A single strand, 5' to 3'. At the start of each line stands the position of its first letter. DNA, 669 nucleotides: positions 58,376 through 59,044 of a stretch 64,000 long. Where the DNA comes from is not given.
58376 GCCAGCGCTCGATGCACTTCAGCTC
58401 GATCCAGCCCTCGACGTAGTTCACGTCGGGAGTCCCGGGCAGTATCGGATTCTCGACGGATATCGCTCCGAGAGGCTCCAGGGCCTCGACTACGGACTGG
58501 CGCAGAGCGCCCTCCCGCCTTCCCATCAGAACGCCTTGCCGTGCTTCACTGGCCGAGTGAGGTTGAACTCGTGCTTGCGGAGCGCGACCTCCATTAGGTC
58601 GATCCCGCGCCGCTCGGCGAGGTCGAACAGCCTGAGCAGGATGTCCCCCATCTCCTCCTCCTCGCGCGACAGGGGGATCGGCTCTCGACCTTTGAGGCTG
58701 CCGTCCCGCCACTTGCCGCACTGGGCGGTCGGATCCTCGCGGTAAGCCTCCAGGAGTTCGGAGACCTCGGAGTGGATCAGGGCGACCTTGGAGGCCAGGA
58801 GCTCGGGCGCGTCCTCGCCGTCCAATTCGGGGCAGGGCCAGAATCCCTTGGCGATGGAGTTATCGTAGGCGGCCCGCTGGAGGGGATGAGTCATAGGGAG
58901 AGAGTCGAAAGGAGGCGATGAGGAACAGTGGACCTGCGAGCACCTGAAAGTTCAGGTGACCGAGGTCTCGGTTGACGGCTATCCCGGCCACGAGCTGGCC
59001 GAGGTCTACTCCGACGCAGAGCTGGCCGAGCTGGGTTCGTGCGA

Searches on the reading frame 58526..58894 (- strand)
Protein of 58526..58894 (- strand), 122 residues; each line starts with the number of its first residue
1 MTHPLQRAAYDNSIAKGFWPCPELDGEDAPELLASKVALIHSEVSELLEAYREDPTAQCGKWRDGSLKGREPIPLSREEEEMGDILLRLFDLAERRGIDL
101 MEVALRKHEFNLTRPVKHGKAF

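Call 86: search_protein_families(library=pfam, proteins=[window:58526-58894:-], max_evalue=0.05)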
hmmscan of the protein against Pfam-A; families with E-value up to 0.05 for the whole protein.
window:58526-58894:- (122 aa): 1 family
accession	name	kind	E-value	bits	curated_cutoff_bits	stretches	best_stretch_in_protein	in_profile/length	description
PF03819.22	MazG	-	0.0028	18.3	22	1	38-105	8-60/74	MazG nucleotide pyrophosphohydrolase domain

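Call 87: search_protein_families(library=phrogs, proteins=[window:58526-58894:-], max_evalue=0.05)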
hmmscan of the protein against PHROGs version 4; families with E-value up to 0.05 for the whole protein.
window:58526-58894:- (122 aa): 4 families
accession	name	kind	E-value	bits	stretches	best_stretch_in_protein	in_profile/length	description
phrog_3301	-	other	1.1e-21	78.5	1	5-122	53-168/169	pyrophosphatase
phrog_5658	-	other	4.7e-15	56.8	1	5-115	307-406/421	pyrophosphatase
phrog_9236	-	other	2.4e-05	25.2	1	79-121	148-190/191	pyrophosphatase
phrog_6945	-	unknown function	0.0051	17.3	1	77-115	217-255/270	-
